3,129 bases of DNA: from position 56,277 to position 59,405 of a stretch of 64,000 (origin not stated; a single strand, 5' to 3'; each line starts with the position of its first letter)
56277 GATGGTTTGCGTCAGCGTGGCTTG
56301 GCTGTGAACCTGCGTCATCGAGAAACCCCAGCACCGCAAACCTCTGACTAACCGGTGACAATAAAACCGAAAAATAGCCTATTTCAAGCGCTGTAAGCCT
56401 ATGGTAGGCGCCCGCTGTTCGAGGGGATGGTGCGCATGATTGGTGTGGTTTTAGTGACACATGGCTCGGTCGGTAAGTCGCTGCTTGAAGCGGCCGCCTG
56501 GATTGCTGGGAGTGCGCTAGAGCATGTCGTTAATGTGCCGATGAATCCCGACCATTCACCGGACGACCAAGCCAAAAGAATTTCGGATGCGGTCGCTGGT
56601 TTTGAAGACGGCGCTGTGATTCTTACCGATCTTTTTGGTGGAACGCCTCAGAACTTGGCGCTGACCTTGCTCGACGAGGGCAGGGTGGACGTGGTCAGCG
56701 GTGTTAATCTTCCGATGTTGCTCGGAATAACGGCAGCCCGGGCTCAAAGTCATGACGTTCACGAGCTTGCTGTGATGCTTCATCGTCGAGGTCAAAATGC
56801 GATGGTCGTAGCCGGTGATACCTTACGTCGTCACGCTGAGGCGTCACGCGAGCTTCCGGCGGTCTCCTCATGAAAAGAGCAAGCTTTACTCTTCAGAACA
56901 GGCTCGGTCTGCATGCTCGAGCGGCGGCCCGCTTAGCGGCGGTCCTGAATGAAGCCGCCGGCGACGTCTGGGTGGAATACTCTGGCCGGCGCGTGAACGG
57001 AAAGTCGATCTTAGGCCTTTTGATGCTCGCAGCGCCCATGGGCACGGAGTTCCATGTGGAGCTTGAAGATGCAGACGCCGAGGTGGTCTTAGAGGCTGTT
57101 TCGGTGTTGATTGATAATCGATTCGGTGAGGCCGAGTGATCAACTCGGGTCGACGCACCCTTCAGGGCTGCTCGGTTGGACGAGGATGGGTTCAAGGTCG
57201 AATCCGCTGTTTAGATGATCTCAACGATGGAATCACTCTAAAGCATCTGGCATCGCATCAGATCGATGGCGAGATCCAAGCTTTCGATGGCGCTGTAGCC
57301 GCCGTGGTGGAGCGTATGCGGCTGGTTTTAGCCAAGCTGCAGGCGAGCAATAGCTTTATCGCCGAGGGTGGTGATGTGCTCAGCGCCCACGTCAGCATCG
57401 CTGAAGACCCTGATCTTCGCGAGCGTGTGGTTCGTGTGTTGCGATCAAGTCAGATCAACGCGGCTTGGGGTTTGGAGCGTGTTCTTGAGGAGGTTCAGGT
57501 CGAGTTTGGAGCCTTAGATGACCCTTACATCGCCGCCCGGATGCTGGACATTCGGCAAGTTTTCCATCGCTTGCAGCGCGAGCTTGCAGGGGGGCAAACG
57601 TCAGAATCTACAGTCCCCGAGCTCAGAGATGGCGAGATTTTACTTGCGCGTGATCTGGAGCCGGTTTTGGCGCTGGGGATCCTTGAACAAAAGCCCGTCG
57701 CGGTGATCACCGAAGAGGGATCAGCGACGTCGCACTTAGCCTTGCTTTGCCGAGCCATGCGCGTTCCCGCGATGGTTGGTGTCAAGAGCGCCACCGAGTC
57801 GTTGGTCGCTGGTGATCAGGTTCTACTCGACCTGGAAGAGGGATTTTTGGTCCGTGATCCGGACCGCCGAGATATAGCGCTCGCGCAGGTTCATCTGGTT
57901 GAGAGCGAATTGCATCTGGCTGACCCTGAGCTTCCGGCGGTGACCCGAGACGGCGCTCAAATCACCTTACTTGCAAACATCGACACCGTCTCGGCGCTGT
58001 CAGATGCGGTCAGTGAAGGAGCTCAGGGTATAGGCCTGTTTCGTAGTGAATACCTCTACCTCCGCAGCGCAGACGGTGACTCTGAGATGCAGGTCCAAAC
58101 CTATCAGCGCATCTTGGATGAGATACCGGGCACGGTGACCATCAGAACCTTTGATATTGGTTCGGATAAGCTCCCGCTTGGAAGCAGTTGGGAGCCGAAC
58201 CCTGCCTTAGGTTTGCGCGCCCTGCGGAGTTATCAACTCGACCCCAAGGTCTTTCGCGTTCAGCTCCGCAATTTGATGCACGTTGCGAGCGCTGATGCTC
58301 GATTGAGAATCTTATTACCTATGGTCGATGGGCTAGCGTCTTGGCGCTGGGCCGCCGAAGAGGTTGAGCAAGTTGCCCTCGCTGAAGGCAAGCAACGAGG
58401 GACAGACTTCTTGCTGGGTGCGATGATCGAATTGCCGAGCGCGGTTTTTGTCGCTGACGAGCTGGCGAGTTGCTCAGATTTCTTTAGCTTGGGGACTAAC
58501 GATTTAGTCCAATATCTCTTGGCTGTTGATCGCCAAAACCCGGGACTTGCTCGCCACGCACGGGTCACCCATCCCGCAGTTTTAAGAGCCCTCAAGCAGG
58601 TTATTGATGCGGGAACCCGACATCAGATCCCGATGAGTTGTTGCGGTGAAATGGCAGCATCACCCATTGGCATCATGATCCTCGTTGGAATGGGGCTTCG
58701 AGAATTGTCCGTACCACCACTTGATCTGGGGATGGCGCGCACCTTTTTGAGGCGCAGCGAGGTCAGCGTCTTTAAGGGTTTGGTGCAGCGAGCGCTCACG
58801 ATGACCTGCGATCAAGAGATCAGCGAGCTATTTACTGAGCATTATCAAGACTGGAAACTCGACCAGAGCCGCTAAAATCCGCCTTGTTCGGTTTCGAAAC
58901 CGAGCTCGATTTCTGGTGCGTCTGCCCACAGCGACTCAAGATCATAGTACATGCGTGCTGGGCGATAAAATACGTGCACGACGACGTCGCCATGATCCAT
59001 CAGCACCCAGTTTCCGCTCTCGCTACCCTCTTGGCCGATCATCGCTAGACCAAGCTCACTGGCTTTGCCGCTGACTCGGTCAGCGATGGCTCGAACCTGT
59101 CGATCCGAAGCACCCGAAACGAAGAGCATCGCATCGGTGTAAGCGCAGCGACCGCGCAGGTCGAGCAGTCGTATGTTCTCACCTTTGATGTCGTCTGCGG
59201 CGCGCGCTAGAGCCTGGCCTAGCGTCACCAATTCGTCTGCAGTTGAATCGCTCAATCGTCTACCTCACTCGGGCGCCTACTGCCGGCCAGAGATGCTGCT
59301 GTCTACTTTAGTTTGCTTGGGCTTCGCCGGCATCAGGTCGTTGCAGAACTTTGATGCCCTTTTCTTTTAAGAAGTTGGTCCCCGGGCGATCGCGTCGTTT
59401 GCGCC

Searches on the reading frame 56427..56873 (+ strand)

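Call 52: search_protein_families(library=pfam, proteins=[window:56427-56873:+], max_evalue=0.0001)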
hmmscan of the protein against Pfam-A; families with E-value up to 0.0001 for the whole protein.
window:56427-56873:+ (148 aa): 1 family
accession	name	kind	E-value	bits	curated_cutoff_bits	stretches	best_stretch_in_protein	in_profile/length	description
PF03610.21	EIIA-man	-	2.9e-23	82.6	21.4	1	6-114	1-111/116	PTS system fructose IIA component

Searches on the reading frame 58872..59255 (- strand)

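Call 52: search_protein_families(library=pfam, proteins=[window:58872-59255:-], max_evalue=0.0001)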
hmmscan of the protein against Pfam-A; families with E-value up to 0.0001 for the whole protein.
window:58872-59255:- (127 aa): 1 family
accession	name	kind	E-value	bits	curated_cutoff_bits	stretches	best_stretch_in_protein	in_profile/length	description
PF02410.21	RsfS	-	4.5e-28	97.8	21.6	1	15-110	2-98/98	Ribosomal silencing factor during starvation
